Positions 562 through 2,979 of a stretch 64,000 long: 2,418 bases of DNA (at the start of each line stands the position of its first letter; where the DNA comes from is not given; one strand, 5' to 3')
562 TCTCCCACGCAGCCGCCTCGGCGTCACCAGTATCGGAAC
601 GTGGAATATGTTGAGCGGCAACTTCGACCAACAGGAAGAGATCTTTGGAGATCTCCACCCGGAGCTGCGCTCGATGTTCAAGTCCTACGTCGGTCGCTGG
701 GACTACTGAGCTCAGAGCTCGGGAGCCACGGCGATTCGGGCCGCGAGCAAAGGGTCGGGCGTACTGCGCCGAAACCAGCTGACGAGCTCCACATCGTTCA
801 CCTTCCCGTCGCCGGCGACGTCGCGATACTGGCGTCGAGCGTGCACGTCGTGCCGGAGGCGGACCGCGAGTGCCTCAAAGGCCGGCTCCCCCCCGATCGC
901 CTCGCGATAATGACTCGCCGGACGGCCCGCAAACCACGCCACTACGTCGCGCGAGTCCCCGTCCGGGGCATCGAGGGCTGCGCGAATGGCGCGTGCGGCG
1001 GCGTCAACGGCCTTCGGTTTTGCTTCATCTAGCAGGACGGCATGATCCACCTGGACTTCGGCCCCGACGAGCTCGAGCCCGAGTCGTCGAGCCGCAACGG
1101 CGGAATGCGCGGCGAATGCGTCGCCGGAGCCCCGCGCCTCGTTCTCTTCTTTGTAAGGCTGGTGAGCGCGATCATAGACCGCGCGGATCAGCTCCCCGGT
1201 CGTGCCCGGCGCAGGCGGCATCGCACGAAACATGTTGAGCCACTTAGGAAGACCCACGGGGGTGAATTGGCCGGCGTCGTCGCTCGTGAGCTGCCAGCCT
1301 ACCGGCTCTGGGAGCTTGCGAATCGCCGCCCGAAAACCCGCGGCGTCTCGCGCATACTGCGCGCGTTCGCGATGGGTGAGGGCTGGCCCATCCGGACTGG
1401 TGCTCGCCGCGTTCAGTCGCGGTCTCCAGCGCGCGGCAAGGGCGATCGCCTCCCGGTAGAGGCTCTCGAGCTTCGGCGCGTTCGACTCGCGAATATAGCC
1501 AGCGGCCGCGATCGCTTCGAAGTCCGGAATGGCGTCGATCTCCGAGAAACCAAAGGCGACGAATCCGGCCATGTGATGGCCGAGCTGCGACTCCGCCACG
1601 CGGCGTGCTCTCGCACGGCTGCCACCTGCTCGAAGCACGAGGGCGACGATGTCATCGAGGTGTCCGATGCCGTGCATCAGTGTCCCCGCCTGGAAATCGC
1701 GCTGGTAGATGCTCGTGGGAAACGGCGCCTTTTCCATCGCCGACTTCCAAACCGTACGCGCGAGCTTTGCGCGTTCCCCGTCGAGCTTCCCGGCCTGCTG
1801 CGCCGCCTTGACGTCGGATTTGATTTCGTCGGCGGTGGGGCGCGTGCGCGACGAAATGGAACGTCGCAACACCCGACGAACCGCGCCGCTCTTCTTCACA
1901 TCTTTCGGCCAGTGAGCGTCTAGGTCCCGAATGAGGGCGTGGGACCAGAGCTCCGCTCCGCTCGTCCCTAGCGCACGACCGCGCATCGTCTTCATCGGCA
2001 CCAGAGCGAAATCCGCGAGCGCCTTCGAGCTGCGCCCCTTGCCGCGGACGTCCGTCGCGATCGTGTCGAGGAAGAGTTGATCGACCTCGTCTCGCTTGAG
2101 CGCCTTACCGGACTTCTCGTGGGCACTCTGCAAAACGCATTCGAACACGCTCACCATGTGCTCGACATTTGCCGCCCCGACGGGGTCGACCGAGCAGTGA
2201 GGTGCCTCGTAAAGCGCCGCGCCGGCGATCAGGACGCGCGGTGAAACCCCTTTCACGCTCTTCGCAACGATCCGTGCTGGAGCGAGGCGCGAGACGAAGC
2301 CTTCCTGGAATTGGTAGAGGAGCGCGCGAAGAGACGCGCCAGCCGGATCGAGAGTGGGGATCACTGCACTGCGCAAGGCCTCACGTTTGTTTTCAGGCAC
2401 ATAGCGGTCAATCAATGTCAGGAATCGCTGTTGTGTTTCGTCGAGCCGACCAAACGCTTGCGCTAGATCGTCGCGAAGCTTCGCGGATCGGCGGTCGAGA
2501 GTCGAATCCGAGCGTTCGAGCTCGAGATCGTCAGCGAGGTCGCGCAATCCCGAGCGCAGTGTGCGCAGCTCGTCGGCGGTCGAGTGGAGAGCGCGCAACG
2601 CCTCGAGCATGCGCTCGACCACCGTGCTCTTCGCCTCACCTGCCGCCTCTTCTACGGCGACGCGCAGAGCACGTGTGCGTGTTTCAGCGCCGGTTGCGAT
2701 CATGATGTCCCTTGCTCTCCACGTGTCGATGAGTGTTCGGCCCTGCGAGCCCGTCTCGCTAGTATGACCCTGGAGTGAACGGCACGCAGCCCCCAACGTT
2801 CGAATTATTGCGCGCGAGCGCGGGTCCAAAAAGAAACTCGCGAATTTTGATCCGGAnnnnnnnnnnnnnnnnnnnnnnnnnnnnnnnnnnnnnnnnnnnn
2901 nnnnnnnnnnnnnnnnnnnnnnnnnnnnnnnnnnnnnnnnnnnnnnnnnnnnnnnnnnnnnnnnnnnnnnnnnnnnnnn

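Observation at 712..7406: Three-gene operon encoding a GHKL-ATPase/transglutaminase membrane fusion plus two large unrecognisable proteins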

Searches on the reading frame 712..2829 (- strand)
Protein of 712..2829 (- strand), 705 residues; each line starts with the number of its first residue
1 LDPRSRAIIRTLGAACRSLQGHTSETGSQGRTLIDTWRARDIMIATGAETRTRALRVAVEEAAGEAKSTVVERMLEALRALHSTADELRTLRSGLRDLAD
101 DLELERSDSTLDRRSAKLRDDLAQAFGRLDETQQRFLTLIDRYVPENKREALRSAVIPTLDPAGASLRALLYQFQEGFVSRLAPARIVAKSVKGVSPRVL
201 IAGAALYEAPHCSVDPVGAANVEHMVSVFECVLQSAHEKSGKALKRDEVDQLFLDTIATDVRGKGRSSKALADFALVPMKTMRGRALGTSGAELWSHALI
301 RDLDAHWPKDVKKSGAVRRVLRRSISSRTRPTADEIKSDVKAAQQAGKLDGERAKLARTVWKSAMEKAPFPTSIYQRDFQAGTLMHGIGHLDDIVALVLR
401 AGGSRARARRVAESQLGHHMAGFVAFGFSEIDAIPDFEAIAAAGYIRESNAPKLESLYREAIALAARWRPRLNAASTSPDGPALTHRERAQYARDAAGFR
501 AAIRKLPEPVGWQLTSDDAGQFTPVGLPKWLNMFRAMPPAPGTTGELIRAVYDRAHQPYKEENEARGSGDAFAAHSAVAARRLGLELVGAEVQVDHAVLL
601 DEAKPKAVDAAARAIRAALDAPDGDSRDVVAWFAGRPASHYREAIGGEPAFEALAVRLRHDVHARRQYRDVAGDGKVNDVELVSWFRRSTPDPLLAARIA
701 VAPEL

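Call 7: search_protein_families(library=pfam, proteins=[window:712-2829:-], max_evalue=1)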
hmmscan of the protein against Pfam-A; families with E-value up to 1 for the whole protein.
window:712-2829:- (705 aa): 2 families
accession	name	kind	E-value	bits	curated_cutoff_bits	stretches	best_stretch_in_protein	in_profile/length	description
PF01442.23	Apolipoprotein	-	0.0065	16.6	90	1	46-137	84-178/190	Apolipoprotein A1/A4/E domain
PF12631.12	MnmE_helical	-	0.098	13.2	40.1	1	60-126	60-131/211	MnmE helical domain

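Call 8: search_protein_families(library=padloc, proteins=[window:712-2829:-], max_evalue=1)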
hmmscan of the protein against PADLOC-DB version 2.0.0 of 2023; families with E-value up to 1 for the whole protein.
window:712-2829:- (705 aa): 0 families

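Call 9: search_protein_families(library=ncbifam, proteins=[window:712-2829:-], max_evalue=1)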
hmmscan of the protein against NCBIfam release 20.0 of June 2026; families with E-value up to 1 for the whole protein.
window:712-2829:- (705 aa): 0 families

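Call 12: search_solved_structures(query=window:712-2829:-, max_evalue=10)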
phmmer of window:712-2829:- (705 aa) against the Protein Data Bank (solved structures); distinct sequences matched with E-value up to 10: 2.
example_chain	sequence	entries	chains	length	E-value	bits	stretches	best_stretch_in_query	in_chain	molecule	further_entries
9e5c_5e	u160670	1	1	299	0.55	12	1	23-109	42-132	DUF4200 domain-containing protein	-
6j55_A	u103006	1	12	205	2.9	9.6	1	257-325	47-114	Superoxide dismutase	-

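Call 19: find_homologous_proteins(query=window:712-2829:-)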
Query window:712-2829:- (705 aa): 5 proteins with E <= 0.001 among 8000 candidates.
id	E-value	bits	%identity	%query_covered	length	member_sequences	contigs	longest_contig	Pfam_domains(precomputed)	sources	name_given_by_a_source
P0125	0.0e+0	1442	100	94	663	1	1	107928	-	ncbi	-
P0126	0.0e+0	1180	82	94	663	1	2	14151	-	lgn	-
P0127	4.3e-235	800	57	92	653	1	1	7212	-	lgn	-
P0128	7.3e-172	592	47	92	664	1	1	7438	-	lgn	-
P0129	2.7e-66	243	37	76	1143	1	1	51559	-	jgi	jgi:hypothetical protein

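Call 20: find_encoding_contigs(protein=P0126, flank=10000, max_places=3)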
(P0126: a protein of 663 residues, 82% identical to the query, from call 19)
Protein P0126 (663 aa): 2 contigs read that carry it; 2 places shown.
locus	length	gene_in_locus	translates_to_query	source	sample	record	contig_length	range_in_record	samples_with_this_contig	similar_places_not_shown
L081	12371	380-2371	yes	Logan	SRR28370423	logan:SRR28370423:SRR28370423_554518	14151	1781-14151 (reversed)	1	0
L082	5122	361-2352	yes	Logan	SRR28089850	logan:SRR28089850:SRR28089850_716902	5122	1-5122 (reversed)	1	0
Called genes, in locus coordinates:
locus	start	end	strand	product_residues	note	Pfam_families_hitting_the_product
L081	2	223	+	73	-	?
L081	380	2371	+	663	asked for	-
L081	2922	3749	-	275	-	-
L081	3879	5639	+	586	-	PF01590:GAF, PF13185:GAF_2, PF13492:GAF_3, PF00990:GGDEF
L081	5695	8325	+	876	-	PF02190:LON_substr_bdg, PF00004:AAA, PF07728:AAA_5 (weak), PF22667:Lon_lid, PF05362:Lon_C, PF13541:ChlI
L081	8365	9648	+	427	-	PF13393:tRNA-synt_His, PF00587:tRNA-synt_2b, PF03129:HGTP_anticodon (weak)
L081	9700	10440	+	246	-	-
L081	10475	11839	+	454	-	PF02683:DsbD_TM, PF13386:DsbD_2, PF03190:Thioredox_DsbH (weak), PF00085:Thioredoxin, PF13098:Thioredoxin_2, PF13899:Thioredoxin_7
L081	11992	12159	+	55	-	-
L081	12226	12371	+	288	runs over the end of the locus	-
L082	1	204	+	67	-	?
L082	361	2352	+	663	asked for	-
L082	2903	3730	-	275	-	-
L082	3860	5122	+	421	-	?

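Call 21: find_encoding_contigs(protein=P0128, flank=10000, max_places=3)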
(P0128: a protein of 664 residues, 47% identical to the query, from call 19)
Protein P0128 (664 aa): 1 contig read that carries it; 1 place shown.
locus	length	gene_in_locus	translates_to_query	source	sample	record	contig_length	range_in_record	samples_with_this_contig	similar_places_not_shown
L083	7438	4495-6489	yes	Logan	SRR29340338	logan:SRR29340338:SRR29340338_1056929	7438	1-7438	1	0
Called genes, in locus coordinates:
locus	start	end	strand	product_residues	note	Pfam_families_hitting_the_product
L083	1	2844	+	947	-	?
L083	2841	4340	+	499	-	-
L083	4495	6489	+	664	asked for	-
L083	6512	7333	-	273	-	-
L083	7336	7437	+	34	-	?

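Call 22: find_encoding_contigs(protein=P0129, flank=10000, max_places=3)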
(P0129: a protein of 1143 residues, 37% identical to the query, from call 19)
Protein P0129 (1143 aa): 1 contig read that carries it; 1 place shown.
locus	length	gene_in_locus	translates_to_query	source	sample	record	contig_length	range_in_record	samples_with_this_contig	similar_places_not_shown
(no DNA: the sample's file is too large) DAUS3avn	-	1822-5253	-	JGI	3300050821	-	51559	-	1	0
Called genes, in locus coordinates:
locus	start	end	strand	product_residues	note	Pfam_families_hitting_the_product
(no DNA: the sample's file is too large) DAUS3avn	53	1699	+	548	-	PF07969:Amidohydro_3, PF01979:Amidohydro_1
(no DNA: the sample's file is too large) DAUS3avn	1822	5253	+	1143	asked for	-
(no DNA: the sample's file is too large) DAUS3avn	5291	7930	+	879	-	PF13401:AAA_22 (weak), PF00486:Trans_reg_C (weak)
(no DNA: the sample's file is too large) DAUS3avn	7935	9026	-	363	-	PF01471:PG_binding_1, PF09374:PG_binding_3 (faint), PF01471:PG_binding_1, PF12671:Amidase_6 (faint)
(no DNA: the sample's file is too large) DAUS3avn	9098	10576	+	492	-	PF01183:Glyco_hydro_25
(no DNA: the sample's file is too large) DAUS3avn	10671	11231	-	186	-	PF03457:HA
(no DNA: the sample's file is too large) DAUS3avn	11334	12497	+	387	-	PF05448:AXE1 (faint), PF01738:DLH (faint), PF02129:Peptidase_S15, PF12146:Hydrolase_4 (faint), PF20434:BD-FAE (weak), PF00326:Peptidase_S9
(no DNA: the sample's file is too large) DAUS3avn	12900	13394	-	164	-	-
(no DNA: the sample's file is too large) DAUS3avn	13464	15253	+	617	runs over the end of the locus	PF08480:Disaggr_assoc (faint)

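Call 43: predict_structure(alignment_id=A4)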
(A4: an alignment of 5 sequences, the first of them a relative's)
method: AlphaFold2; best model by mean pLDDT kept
length: 663 residues; sequences in the alignment: 5
mean_pLDDT: 69.1   pTM: 0.59
mean pLDDT of the five models: 69.1, 64.8, 64.6, 60.6, 57.9
residues with pLDDT >= 90: 48; 70-90: 349; 50-70: 132; < 50: 134
segments of 3 or more residues with pLDDT < 50: 1-5, 170-175, 221-223, 328-330, 332-345, 382-387, 475-551, 593-600, 649-652, 659-663
pLDDT, mean of each block of 10 residues (from residue 1): 45 72 75 85 87 83 71 90 89 88 80 74 81 81 86 88 67 50 70 81 90 70 55 77 79 78 82 87 79 90 93 90 64 46 56 80 83 72 52 86 87 81 70 54 62 72 76 52 41 36 37 31 34 33 29 60 80 66 76 43 59 72 75 74 68 51 36
secondary structure, 60 per line:
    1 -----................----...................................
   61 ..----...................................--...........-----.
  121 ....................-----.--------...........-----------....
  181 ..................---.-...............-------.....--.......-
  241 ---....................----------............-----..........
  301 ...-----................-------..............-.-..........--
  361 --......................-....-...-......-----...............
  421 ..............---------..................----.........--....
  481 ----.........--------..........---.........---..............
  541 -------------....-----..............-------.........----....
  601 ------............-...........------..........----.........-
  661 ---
elements in order (helices of 4 or more, strands of 3 or more residues): H6-21 H26-62 H67-101 H104-114 H120-140 H155-165 H177-198 H204-218 H226-230 E233-239 E244-248 H249-263 H274-285 H291-303 H309-324 H332-345 H349-358 H363-384 H386-389 E391-393 H395-400 H406-434 H444-461 H466-474 H477-480 H485-493 H502-511 H515-523 H527-540 H554-557 H563-576 H584-592 H597-600 H607-618 H620-630 H637-646 H651-659

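Call 46: search_protein_representatives(alignment_id=A4)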
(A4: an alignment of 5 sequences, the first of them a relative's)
Query: 5 sequences, 661 profile positions. Proteins with E-value up to 0.001 (for the whole library): 57; up to 1e-10: 50; up to 1e-30: 43. The best 57 are listed.
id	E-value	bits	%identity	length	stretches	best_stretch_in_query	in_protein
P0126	0.0e+00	1190.5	-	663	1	1-661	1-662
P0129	2.0e-244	829.5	-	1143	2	8-547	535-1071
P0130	5.6e-170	583.5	-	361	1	256-618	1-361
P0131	1.9e-116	406.7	-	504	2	122-544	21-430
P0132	7.5e-116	404.6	-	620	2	35-544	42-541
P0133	5.5e-115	401.8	-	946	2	19-544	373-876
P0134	1.6e-108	380.4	-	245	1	419-659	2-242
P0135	4.2e-107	375.8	-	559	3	332-548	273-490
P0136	1.9e-103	363.6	-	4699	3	329-544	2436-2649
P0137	3.4e-103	362.8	-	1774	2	32-548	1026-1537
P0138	3.3e-102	359.6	-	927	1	107-596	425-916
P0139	8.3e-102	358.2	-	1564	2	107-547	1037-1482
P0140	2.0e-99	350.4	-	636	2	20-544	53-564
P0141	1.7e-98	347.3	-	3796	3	330-549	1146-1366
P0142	1.3e-95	337.8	-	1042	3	40-443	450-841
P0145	3.4e-91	323.2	-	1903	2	26-547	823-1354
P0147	9.3e-90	318.4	-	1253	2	9-546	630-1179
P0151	1.3e-80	288.2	-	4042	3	311-548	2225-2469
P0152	2.7e-76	273.9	-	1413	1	69-596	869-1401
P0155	3.1e-61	224.2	-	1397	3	277-514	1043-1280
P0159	2.2e-49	185.0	-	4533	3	364-533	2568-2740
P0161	8.7e-48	179.7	-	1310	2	36-536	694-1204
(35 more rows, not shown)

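Call 47: search_protein_families(library=pfam, proteins=[P0136, P0141, P0133], max_evalue=0.001)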
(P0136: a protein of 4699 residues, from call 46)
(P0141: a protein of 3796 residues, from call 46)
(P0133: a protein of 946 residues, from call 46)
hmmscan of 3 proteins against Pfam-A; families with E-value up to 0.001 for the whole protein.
P0136 (4699 aa): 0 families

P0141 (3796 aa): 2 families
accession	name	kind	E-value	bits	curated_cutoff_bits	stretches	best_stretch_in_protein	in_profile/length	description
PF18686.6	DUF5636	-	9.2e-07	29.6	25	1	680-786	73-179/193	Family of unknown function (DUF5636)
PF02661.23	Fic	-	0.00028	22.1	24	0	374-419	50-93/93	Fic/DOC family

P0133 (946 aa): 0 families

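Call 48: search_protein_families(library=pfam, proteins=[P0137, P0139, P0145, P0147, P0152, P0155], max_evalue=0.001)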
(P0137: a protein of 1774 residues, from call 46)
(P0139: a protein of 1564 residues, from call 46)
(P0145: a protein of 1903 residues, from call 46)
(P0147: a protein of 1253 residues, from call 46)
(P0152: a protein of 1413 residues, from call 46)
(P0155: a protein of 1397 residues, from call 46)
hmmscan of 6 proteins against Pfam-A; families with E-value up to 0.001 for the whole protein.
P0137 (1774 aa): 0 families

P0139 (1564 aa): 0 families

P0145 (1903 aa): 1 family
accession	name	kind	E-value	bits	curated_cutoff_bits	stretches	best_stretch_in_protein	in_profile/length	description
PF00990.26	GGDEF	-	2.2e-09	37.7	23.8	0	1475-1569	18-110/161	Diguanylate cyclase, GGDEF domain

P0147 (1253 aa): 0 families

P0152 (1413 aa): 0 families

P0155 (1397 aa): 0 families

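Call 57: fold_search(model_id=the predicted structure, library=pdb)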
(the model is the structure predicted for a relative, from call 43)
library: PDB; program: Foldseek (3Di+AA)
matches with E <= 10: 118; with E <= 0.001: 0
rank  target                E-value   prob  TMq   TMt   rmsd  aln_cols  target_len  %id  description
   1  7x9r                  8.3e-01  0.07  0.10  0.13  21.9       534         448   11  Crystal structure of the antirepressor GmaR (released 2022-11-09)
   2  6nc9                  1.3e+00  0.08  0.11  0.15  25.2       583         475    9  Lipid II flippase MurJ, outward-facing conformation (released 2019-04-17)
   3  9gm6_B                1.4e+00  0.02  0.07  0.05  48.2       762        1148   12  MukBEF in a nucleotide-bound state with open neck gate (heads core) (released 2025-03-26)
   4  6gy7_C                1.5e+00  0.07  0.08  0.15  39.6       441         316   11  Crystal structure of XaxB from Xenorhabdus nematophil (released 2018-07-25)
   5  5di9_C                1.8e+00  0.05  0.11  0.09  26.4       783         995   11  Crystal Structure of hRio2 NES Reverse Mutant Peptide in complex with CRM1-Ran-RanBP1 (released 2015-09-16)
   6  5uwo_C                1.8e+00  0.04  0.10  0.08  25.6       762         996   11  Crystal Structure of Engineered FMRP-1b NES Peptide in complex with CRM1-Ran-RanBP1 (released 2017-03-22)
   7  4ui9_J                1.8e+00  0.03  0.08  0.10  31.0       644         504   12  Atomic structure of the human Anaphase-Promoting Complex (released 2015-06-17)
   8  5c29_A                1.9e+00  0.06  0.09  0.15  22.1       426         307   10  PDE10 complexed with 6-chloro-2-cyclopropyl-5-methyl-N-propyl-pyrimidin-4-amine (released 2015-09-30)
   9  5edi_B                1.9e+00  0.04  0.08  0.12  21.8       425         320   10  CRYSTAL STRUCTURE OF HUMAN PHOSPHODIESTERASE 10 IN COMPLEX WITH c2(c(n1nc(nc1c(c2)C)CCc3nc(nn3C)N4CCCC4)C)Cl, micromol (released 2016-03-09)
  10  2ous_B                2.0e+00  0.12  0.14  0.23  21.2       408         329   12  crystal structure of PDE10A2 mutant D674A (released 2007-03-20)
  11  9lm8                  2.0e+00  0.06  0.10  0.15  24.7       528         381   12  Crystal structure of bvFP-Pfr21 (released 2026-01-28)
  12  6k9u                  2.1e+00  0.06  0.09  0.15  20.9       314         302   15  Discovery of Pyrazolo[1,5-a]pyrimidine Derivative as a Highly Selective PDE10A Inhibitor (released 2019-07-17)
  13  6a38_C                2.2e+00  0.04  0.11  0.09  25.9       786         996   11  MVM NS2 NES in complex with CRM1-Ran-RanBP1 (released 2019-06-19)
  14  7y1m                  2.2e+00  0.02  0.08  0.05  31.0       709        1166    9  Structure of SUR2B in complex with Mg-ATP, Mg-ADP, and repaglinide in the inward-facing conformation (released 2023-06-14)
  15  7x9s_A                2.4e+00  0.03  0.08  0.12  22.6       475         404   10  Crystal structure of a complex between the antirepressor GmaR and the transcriptional repressor MogR (released 2022-11-23)
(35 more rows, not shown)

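Call 67: search_protein_families(library=phrogs, proteins=[P0125, P0129], max_evalue=0.01)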
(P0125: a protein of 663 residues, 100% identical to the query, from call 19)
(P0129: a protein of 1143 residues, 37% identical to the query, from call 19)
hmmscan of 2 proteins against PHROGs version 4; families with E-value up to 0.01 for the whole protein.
P0125 (663 aa): 0 families

P0129 (1143 aa): 0 families

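Call 73: fold_search(model_id=the predicted structure, library=viral)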
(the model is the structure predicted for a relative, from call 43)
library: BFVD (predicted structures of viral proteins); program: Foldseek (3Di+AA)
matches with E <= 10: 145; with E <= 0.001: 0
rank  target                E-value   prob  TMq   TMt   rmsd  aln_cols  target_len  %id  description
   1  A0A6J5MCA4            2.6e-01  0.21  0.14  0.09  35.5       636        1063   14  Uncharacterized protein [uncultured Caudovirales phage]
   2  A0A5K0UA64            2.6e-01  0.11  0.10  0.06  25.7       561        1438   11  Cullin family profile domain-containing protein [Yasminevirus sp. GU-2018]
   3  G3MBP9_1              2.8e-01  0.13  0.13  0.07  37.4       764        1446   13  Gp183 [Bacillus phage G]
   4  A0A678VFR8            3.7e-01  0.08  0.09  0.10  28.5       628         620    9  Tail adsorption protein [Lactococcus phage vB_Llc_bIBBAm4]
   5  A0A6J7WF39            4.9e-01  0.06  0.09  0.08  30.5       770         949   12  Uncharacterized protein [uncultured Caudovirales phage]
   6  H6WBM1                5.1e-01  0.08  0.09  0.11  32.8       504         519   15  Phage tail-related protein [Rhodobacter phage RcapNL]
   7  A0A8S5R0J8            7.0e-01  0.08  0.11  0.08  38.2       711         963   12  Minor tail protein [Siphoviridae sp. cttJO12]
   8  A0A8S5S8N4            7.0e-01  0.07  0.10  0.11  29.3       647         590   10  Minor tail protein (Fragment) [Siphoviridae sp. ctHNe8]
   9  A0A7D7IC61            7.3e-01  0.08  0.12  0.11  37.3       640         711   13  (no name in the UniProt tables at hand)
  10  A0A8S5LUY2            1.0e+00  0.07  0.12  0.08  29.6       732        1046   13  Tail tape measure protein [Siphoviridae sp. ctRg61]
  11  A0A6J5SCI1            1.0e+00  0.06  0.10  0.11  39.9       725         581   13  Uncharacterized protein [uncultured Caudovirales phage]
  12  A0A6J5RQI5            1.1e+00  0.06  0.10  0.10  42.3       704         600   10  Uncharacterized protein [uncultured Caudovirales phage]
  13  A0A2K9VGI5            1.1e+00  0.06  0.10  0.09  32.2       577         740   10  (no name in the UniProt tables at hand)
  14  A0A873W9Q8            1.2e+00  0.06  0.10  0.12  46.8       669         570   10  (no name in the UniProt tables at hand)
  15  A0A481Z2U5            1.2e+00  0.06  0.08  0.11  23.2       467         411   12  Uncharacterized protein [Pithovirus LCPAC101]
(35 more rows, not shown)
